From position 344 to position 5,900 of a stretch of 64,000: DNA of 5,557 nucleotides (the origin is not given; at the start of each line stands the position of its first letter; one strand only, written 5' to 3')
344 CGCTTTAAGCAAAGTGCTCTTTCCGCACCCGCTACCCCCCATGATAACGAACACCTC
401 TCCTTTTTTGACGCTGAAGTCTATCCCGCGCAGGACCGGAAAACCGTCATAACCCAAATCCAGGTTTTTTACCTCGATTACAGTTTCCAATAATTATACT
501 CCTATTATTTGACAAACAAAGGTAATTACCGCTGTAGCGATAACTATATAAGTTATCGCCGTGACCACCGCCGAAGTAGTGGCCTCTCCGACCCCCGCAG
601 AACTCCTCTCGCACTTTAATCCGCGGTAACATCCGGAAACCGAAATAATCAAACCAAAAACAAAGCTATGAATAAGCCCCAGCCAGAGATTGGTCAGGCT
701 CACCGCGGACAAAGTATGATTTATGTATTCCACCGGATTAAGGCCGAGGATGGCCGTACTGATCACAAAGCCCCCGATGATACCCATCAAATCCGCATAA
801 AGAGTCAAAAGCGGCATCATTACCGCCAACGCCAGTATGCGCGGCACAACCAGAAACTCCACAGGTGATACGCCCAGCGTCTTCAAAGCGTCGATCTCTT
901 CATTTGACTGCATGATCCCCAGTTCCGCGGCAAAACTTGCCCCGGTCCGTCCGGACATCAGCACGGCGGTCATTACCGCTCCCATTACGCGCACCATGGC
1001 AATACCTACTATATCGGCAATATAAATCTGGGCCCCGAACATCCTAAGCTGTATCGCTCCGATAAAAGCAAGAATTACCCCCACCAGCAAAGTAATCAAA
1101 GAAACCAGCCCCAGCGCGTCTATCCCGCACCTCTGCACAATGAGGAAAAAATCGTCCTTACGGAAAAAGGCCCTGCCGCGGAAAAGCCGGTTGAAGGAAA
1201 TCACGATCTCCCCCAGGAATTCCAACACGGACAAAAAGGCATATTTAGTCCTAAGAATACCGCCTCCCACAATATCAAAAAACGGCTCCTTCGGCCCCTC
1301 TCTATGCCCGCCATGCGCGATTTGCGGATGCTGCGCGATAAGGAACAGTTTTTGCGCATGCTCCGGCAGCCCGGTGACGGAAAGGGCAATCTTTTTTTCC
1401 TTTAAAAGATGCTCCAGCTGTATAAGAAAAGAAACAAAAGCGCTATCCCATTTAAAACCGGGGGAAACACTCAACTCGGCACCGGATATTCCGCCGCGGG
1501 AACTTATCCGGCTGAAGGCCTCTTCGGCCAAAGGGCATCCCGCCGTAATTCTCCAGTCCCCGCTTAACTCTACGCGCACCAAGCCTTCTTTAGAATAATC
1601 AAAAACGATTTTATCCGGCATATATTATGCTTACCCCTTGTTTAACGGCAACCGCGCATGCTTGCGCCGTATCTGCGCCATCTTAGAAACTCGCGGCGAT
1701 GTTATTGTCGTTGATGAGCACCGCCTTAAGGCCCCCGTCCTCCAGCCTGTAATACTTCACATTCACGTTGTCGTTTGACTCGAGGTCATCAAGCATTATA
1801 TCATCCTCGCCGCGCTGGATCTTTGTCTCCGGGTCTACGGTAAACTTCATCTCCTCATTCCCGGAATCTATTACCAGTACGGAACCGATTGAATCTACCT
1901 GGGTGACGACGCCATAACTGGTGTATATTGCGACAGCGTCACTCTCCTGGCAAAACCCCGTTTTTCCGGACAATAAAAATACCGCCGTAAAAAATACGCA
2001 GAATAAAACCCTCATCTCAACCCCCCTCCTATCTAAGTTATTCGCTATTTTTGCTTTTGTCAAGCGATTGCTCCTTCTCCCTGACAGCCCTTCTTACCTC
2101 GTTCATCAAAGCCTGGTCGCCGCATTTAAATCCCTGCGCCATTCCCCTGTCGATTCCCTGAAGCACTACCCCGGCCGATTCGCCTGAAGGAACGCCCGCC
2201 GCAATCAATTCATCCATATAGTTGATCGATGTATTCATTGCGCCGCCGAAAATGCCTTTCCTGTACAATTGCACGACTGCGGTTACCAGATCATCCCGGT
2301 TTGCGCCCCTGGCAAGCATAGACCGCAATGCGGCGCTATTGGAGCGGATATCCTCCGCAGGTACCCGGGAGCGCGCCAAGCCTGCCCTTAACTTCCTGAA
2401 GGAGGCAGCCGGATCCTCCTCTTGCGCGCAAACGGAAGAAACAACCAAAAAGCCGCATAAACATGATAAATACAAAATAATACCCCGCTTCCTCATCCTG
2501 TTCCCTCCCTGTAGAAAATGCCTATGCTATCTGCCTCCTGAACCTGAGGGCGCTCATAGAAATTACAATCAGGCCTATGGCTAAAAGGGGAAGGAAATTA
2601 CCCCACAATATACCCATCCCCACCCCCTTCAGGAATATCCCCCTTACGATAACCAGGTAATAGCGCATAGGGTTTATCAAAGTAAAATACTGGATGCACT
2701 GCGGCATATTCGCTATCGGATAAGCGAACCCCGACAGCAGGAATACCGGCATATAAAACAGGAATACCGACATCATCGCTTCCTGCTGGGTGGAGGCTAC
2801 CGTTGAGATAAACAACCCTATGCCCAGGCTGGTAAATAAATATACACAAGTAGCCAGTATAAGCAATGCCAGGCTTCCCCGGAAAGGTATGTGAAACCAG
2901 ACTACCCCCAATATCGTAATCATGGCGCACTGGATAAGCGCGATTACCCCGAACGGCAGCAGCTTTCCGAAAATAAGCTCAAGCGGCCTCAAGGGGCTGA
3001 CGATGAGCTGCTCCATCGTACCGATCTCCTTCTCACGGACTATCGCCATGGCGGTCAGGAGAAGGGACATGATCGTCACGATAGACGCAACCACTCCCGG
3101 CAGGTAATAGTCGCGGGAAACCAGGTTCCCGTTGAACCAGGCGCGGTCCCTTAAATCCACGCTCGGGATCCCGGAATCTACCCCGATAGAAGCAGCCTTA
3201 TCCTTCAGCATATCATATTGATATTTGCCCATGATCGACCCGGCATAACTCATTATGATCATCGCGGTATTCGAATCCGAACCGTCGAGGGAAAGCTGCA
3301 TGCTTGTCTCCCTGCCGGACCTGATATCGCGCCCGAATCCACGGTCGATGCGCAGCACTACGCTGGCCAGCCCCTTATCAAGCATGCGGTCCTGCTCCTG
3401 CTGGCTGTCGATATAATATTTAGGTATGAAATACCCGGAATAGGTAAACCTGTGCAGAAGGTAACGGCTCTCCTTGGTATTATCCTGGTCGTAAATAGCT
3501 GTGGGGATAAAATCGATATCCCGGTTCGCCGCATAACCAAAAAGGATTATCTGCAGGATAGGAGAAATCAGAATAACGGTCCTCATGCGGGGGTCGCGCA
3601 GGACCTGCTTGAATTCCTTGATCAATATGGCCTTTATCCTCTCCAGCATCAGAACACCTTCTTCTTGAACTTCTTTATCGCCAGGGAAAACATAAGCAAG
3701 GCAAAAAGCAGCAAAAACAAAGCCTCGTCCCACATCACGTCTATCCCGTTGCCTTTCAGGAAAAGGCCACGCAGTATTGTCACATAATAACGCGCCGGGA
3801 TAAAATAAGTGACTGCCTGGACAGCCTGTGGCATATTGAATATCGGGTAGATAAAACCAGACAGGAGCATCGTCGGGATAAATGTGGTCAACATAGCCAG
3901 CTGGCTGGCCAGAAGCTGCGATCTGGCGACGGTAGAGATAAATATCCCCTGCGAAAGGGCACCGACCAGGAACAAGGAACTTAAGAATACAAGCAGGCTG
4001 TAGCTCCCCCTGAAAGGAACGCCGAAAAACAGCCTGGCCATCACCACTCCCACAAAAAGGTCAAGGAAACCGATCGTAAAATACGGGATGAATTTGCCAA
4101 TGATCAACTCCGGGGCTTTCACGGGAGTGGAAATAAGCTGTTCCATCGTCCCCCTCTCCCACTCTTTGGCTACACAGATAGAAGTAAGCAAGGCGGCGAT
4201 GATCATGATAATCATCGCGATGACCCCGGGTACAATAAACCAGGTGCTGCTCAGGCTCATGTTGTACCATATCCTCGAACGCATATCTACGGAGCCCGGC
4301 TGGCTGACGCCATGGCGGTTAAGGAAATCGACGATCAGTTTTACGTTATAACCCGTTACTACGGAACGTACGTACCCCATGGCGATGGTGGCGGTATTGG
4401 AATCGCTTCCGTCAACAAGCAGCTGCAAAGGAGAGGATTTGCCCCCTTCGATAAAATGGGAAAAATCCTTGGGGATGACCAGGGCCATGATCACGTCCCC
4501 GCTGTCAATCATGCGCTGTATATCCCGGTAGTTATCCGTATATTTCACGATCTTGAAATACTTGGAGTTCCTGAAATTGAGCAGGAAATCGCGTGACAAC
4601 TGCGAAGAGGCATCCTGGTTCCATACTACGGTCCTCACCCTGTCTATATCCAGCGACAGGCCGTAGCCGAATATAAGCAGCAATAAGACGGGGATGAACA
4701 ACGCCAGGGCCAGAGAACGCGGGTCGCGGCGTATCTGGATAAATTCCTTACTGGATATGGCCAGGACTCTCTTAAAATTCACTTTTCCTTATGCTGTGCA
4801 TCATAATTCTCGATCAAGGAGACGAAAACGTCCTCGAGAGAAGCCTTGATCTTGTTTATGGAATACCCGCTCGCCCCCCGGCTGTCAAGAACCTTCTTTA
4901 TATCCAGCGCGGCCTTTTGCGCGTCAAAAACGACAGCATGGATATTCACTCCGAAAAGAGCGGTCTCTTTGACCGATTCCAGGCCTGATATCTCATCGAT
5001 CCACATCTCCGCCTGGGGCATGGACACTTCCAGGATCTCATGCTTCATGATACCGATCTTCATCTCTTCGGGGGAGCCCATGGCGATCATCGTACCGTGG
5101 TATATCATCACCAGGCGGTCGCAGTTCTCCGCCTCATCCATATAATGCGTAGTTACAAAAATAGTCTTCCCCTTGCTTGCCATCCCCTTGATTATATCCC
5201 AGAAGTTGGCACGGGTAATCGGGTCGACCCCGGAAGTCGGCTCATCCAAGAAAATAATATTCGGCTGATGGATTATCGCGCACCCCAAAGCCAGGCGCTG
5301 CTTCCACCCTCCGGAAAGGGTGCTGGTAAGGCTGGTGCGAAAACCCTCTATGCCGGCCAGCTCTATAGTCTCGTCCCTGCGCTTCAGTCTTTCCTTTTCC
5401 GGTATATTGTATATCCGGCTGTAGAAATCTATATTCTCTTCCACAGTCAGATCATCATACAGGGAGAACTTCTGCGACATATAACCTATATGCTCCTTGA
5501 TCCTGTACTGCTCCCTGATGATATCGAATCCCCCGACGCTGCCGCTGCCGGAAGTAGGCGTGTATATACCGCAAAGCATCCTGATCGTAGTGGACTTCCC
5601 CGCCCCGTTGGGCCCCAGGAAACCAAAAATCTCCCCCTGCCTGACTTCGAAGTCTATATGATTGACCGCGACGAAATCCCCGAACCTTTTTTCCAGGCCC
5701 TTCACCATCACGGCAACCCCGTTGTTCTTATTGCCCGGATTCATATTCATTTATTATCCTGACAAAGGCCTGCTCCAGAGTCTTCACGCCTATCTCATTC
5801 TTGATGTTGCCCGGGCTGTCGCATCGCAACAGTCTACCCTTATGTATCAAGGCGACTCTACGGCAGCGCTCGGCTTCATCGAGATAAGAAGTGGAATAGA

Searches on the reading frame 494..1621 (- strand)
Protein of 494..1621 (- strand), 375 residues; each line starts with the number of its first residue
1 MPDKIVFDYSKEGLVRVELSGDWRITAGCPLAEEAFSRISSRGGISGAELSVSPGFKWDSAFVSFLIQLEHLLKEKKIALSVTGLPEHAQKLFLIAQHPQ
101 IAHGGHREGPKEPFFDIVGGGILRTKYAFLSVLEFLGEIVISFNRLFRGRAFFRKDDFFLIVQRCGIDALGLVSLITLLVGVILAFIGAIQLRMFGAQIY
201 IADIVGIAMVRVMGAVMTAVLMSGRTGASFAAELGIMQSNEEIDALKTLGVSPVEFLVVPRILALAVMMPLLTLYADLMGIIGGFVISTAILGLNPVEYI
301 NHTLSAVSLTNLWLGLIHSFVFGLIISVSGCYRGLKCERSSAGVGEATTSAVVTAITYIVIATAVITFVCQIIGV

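Call 84: search_protein_families(library=pfam, proteins=[window:494-1621:-], max_evalue=0.00001)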
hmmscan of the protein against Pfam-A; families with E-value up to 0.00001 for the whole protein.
window:494-1621:- (375 aa): 1 family
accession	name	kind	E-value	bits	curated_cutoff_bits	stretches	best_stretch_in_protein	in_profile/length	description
PF02405.21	MlaE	-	6.5e-69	232.2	22.5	1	162-368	5-211/212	Permease MlaE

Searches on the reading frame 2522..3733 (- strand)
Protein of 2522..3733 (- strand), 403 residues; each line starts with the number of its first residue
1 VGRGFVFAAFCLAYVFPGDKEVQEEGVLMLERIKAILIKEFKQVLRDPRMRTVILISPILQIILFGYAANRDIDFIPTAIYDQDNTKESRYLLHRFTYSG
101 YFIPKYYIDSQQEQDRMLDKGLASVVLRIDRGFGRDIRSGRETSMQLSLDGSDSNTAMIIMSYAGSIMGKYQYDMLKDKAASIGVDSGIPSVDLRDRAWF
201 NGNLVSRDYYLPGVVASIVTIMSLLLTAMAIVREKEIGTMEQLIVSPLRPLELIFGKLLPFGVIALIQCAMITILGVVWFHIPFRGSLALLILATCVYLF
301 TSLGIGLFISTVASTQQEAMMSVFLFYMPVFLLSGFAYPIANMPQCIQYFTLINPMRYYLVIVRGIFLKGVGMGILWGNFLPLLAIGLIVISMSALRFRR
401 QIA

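Call 84: search_protein_families(library=pfam, proteins=[window:2522-3733:-], max_evalue=0.00001)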
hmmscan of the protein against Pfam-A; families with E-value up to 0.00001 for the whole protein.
window:2522-3733:- (403 aa): 3 families
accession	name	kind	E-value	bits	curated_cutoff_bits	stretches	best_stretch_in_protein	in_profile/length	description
PF12698.13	ABC2_membrane_3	-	1e-49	170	31.6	1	54-395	7-346/347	ABC-2 family transporter protein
PF01061.29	ABC2_membrane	-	5.9e-32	111.4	26.9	1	207-368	51-211/211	ABC-2 type transporter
PF12679.13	ABC2_membrane_2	-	4.3e-19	69.3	27.2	1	35-401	2-281/283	ABC-2 family transporter protein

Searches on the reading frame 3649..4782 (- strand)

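Call 84: search_protein_families(library=pfam, proteins=[window:3649-4782:-], max_evalue=0.00001)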
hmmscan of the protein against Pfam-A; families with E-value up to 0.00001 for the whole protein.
window:3649-4782:- (377 aa): 3 families
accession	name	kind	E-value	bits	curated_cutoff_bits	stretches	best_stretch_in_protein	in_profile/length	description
PF12698.13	ABC2_membrane_3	-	2.7e-46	158.7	31.6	1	24-369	8-346/347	ABC-2 family transporter protein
PF01061.29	ABC2_membrane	-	3.9e-22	79.3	26.9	1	172-341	51-210/211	ABC-2 type transporter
PF12679.13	ABC2_membrane_2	-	8.2e-20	71.6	27.2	1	7-375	1-281/283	ABC-2 family transporter protein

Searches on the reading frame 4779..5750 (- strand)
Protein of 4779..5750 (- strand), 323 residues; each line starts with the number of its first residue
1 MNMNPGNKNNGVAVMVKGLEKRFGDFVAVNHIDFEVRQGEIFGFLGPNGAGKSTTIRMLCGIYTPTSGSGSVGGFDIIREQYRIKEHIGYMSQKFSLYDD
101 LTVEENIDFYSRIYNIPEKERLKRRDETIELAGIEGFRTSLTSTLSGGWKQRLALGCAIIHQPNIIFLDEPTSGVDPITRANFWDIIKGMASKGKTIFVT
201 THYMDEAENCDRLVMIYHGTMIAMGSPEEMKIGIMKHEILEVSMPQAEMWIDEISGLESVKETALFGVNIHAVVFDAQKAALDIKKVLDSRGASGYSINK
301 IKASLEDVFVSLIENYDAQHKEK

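Call 84: search_protein_families(library=pfam, proteins=[window:4779-5750:-], max_evalue=0.00001)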
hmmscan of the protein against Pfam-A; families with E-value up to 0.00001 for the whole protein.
window:4779-5750:- (323 aa): 2 families
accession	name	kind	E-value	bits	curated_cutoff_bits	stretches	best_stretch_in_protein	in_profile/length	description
PF00005.33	ABC_tran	-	3e-31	109.3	25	1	30-173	2-137/137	ABC transporter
PF13304.12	AAA_21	-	2.5e-07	31.5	27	0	151-202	243-298/304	AAA domain, putative AbiEii toxin, Type IV TA system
